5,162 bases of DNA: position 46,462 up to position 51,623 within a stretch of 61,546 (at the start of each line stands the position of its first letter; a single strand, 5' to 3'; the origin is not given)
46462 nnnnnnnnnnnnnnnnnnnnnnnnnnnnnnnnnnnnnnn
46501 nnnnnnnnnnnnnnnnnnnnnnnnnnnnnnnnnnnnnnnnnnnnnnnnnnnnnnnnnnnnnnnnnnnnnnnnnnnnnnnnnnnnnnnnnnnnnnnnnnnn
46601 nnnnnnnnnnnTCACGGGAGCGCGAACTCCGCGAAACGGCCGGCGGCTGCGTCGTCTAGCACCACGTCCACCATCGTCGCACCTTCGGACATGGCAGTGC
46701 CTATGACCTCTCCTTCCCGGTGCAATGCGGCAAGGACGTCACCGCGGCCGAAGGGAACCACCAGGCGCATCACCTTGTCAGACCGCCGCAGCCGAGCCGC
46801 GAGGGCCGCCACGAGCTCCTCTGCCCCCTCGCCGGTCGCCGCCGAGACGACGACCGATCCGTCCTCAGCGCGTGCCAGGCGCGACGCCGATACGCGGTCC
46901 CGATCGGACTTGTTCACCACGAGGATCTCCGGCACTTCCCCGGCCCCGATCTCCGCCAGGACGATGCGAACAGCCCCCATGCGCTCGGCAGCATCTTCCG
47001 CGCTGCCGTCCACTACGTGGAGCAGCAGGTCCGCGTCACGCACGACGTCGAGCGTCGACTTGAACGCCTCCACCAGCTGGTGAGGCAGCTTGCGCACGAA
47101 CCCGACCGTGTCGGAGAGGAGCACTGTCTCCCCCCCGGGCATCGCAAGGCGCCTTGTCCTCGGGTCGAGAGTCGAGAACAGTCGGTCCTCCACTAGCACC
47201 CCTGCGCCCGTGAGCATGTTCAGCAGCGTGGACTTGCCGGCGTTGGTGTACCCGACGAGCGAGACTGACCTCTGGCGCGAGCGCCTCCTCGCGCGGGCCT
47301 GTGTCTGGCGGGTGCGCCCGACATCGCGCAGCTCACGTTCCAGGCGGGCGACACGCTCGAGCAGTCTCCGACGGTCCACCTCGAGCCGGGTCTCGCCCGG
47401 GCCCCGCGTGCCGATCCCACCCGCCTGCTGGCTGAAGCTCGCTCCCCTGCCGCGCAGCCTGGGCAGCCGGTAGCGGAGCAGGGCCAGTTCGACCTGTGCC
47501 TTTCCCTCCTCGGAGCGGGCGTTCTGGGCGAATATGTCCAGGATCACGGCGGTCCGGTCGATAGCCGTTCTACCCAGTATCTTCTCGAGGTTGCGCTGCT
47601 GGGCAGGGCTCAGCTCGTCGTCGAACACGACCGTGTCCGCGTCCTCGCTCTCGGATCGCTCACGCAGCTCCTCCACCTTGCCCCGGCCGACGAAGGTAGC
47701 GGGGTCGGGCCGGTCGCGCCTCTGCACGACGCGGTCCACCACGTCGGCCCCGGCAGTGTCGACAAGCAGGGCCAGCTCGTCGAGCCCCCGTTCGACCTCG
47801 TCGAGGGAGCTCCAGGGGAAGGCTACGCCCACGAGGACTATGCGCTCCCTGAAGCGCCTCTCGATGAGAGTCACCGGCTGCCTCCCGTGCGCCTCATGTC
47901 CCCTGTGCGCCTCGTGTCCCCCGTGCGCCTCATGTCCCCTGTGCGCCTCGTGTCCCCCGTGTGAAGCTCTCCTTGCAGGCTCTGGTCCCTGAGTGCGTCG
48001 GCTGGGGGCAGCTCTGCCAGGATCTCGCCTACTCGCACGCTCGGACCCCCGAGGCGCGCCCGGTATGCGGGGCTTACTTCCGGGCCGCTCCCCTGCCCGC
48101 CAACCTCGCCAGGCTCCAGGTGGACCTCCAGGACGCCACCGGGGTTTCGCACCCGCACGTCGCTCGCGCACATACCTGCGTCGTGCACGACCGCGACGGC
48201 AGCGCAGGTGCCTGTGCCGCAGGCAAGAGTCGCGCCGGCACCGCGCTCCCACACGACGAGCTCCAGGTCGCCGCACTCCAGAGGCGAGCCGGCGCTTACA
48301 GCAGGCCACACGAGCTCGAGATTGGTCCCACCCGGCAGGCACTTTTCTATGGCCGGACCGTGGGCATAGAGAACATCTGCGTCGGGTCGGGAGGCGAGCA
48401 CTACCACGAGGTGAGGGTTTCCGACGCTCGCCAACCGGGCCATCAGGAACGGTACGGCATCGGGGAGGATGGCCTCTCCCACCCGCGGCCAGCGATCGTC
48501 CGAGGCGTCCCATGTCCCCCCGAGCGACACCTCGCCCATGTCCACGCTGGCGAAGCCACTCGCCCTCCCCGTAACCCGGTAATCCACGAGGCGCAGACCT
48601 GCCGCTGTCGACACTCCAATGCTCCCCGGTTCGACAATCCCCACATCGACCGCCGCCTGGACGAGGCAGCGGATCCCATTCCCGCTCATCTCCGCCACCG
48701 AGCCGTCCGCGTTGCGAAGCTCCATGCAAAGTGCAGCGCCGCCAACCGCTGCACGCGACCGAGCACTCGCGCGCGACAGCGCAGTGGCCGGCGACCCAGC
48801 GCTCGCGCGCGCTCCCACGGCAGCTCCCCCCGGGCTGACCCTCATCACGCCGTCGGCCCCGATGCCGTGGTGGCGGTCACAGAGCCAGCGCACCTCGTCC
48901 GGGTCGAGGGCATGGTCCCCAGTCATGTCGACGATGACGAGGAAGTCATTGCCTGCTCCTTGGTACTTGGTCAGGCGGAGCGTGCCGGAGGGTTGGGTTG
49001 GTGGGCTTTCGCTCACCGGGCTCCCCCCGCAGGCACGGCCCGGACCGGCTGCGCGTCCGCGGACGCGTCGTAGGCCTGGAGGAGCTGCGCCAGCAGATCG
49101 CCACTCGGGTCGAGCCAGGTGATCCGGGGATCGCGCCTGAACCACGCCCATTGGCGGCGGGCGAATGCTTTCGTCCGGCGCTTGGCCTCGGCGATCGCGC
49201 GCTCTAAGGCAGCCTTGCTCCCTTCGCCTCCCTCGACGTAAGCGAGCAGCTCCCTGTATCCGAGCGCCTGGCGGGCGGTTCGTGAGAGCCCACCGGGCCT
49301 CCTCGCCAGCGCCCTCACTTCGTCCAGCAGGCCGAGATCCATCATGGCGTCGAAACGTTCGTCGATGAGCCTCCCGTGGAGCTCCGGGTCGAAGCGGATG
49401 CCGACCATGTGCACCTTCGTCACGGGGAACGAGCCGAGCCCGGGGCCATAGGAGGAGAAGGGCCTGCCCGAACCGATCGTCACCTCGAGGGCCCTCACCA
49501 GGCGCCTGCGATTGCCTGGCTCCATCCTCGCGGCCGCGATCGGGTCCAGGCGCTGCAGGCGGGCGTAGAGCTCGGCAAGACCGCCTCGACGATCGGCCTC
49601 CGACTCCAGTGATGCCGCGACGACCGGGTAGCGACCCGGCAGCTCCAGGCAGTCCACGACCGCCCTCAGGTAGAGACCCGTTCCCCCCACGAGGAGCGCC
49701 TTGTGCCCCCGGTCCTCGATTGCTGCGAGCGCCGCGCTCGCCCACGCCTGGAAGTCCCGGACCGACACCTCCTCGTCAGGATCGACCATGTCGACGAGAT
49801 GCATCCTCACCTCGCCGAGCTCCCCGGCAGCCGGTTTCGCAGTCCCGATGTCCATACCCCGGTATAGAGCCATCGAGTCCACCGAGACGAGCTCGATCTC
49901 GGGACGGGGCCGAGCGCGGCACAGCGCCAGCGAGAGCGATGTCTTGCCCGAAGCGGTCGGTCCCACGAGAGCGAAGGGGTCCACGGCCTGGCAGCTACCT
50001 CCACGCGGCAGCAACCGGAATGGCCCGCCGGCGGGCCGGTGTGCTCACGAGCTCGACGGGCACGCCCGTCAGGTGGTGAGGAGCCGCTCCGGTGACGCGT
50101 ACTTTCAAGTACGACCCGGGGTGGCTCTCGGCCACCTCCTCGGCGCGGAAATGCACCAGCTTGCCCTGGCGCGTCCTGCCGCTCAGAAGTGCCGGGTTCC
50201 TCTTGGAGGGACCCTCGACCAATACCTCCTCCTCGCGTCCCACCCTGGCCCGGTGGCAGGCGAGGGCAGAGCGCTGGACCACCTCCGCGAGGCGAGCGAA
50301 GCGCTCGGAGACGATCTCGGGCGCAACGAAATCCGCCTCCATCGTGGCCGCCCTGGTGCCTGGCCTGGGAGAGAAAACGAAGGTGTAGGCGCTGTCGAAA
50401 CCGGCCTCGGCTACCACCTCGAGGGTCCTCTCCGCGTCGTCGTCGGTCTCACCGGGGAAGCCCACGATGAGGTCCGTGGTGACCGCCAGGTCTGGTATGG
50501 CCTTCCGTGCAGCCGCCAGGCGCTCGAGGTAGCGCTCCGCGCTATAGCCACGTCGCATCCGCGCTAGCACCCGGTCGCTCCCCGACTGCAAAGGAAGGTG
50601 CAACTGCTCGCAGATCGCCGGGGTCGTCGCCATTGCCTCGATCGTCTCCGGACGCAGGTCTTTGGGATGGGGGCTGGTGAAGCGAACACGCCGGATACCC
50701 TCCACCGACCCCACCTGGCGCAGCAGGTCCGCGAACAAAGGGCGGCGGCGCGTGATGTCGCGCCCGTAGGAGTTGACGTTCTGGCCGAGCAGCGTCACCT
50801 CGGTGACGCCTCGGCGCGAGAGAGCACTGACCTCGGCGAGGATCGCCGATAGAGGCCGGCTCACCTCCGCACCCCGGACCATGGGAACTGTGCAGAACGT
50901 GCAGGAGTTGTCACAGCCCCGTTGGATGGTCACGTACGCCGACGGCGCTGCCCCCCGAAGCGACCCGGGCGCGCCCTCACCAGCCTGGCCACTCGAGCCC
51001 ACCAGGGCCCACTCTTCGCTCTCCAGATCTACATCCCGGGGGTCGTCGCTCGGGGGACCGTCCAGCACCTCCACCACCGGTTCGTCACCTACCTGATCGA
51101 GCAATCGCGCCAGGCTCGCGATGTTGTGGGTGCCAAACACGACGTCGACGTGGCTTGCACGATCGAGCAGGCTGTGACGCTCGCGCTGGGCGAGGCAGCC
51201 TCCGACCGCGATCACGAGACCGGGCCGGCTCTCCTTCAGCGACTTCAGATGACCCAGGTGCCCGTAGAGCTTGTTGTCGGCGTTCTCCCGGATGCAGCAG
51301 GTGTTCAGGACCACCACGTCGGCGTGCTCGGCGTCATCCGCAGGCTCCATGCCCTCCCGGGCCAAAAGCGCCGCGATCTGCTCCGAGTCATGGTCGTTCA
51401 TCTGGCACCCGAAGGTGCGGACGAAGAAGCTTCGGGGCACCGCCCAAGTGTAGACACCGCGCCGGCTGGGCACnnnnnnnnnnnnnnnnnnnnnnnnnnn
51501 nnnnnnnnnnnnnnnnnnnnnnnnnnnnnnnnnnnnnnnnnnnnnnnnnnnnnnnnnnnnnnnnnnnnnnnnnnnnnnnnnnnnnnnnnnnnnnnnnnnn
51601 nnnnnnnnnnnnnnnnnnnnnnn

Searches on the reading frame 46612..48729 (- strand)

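Call 36: search_protein_families(library=pfam, proteins=[window:46612-48729:-])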
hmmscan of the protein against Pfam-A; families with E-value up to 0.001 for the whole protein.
window:46612-48729:- (705 aa): 4 families
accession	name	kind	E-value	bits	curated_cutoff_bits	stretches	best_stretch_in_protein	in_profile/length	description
PF13167.11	GTP-bdg_N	-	6.1e-34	116.9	25.4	1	315-401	3-89/89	GTP-binding GTPase N-terminal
PF16360.10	GTP-bdg_M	-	1.4e-25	90.1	29.5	1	404-481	2-79/79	GTP-binding GTPase Middle Region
PF01926.29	MMR_HSR1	-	2.3e-20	73.3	21.9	1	489-607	2-113/113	50S ribosome-binding GTPase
PF02421.24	FeoB_N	-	5e-05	23.3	27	1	488-640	2-153/156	Ferrous iron transport protein B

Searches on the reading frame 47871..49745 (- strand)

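Call 36: search_protein_families(library=pfam, proteins=[window:47871-49745:-])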
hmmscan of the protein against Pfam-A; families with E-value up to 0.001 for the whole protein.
window:47871-49745:- (624 aa): 1 family
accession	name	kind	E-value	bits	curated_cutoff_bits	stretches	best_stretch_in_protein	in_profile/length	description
PF01678.24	DAP_epimerase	-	2.5e-37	128.1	34.7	2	259-407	2-119/121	Diaminopimelate epimerase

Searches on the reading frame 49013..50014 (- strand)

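Call 37: search_protein_families(library=pfam, proteins=[window:49013-50014:-])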
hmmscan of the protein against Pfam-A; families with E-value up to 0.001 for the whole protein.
window:49013-50014:- (333 aa): 2 families
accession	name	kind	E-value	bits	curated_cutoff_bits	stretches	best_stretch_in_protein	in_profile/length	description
PF01715.23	IPPT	-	1.3e-66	225.2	23.6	1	50-295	2-243/243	IPP transferase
PF01745.22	IPT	-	0.00098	19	20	0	14-75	4-63/233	Isopentenyl transferase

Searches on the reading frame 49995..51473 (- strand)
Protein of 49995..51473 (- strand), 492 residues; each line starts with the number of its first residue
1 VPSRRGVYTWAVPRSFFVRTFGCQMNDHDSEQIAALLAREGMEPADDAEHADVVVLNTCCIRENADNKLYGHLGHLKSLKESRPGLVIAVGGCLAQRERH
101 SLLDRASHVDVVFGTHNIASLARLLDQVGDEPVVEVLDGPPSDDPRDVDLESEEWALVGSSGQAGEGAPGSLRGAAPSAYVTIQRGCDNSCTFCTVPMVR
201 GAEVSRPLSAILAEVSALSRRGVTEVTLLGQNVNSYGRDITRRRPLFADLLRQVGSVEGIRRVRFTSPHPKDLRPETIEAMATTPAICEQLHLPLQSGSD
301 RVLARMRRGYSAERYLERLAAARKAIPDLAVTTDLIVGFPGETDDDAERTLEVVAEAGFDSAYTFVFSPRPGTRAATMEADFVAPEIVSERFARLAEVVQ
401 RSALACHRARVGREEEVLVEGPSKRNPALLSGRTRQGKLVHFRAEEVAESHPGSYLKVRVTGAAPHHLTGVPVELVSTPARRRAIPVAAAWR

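Call 37: search_protein_families(library=pfam, proteins=[window:49995-51473:-])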
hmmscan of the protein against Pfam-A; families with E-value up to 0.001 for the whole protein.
window:49995-51473:- (492 aa): 3 families
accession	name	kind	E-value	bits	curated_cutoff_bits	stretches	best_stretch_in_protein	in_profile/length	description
PF00919.26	UPF0004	-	3e-30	104.6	27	1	16-114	2-98/98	Uncharacterized protein family UPF0004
PF04055.27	Radical_SAM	-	1.9e-29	103.4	29.5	1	182-352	2-164/166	Radical SAM superfamily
PF01938.26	TRAM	-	6.9e-07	29.5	21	1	409-472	2-60/61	TRAM domain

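Call 38: find_related_loci(query=window:49995-51473:-, collection=genome_contigs, flank=3000)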
Query window:49995-51473:- (492 aa) in genome_contigs; peptide patterns used: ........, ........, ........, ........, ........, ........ (x = any residue, [..] = any of these).
599 stretches matched a pattern (row limit reached: there are more); 546 encode a relative of the query (tblastn E <= 1e-3); the best 80 are kept; 80 distinct loci.
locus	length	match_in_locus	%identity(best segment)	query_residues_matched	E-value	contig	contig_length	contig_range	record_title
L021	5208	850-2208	65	13-488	0e+0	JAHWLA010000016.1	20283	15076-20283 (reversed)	MAG: Actinomycetota bacterium isolate 0813_bin7 NODE_750_length_20283_cov_7.963417, whole genome shotgun sequence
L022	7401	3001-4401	63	8-487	0e+0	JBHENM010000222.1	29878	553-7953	MAG: Acidimicrobiales bacterium isolate S5_bin.14.orig S5_k141_1535699, whole genome shotgun sequence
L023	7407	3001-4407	63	14-489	0e+0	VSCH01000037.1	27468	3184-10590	MAG: Acidimicrobiia bacterium isolate ZCMRG11 NODE_254_length_27468_cov_17.378105, whole genome shotgun sequence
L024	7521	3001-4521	60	8-490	0e+0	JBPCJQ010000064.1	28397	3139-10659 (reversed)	MAG: Acidimicrobiales bacterium isolate TH_ant_mag_30 S1Ck127_8098434_flag_0_multi_15.9947_len_28397, whole genome shotg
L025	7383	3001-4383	62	3-479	0e+0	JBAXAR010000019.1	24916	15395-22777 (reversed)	MAG: Actinomycetes bacterium isolate ELA146 MAG146_19, whole genome shotgun sequence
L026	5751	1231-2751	60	2-490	0e+0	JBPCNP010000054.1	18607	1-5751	MAG: Acidimicrobiales bacterium isolate TH_ant_mag_133 S1Ck127_5658500_flag_0_multi_25.0000_len_18607, whole genome shot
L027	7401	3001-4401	63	11-489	0e+0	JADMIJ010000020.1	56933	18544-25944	MAG: Acidimicrobiales bacterium isolate MAG009 NODE_456_length_56933_cov_13.317803, whole genome shotgun sequence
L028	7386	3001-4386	64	11-487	0e+0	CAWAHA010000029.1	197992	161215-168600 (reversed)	MAG: uncultured Acidimicrobiaceae bacterium isolate MFD02671.bin.3.178 genome assembly, contig: contig_4116, whole genom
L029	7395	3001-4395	63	13-490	0e+0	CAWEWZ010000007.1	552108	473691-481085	MAG: uncultured Acidimicrobiaceae bacterium isolate MFD05502.bin.2.144 genome assembly, contig: contig_5308, whole genom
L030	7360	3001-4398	63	12-492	0e+0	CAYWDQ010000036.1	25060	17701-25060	MAG TPA_asm: uncultured Acidimicrobiaceae bacterium isolate binchicken_co3_594 genome assembly, contig: NODE_6188_length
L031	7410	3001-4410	64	12-489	0e+0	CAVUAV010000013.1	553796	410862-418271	MAG: uncultured Acidimicrobiales bacterium isolate MFD02199.bin.2.7 genome assembly, contig: contig_50972, whole genome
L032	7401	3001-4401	64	9-490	0e+0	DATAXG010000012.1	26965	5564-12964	MAG TPA_asm: Acidimicrobiales bacterium isolate SMAG_U5647 k141_1275979, whole genome shotgun sequence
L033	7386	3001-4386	63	14-490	0e+0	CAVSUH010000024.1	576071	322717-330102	MAG: uncultured Acidimicrobiaceae bacterium isolate MFD02671.bin.2.63 genome assembly, contig: contig_7251, whole genome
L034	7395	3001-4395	62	14-490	0e+0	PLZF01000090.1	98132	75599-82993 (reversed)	MAG: Acidimicrobiaceae bacterium isolate palsa_742 73.20120700_P3D.181_contig_21933, whole genome shotgun sequence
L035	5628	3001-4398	62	2-489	0e+0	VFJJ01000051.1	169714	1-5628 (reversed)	MAG: Actinomycetota bacterium isolate Bin_62_11 c_000000843005, whole genome shotgun sequence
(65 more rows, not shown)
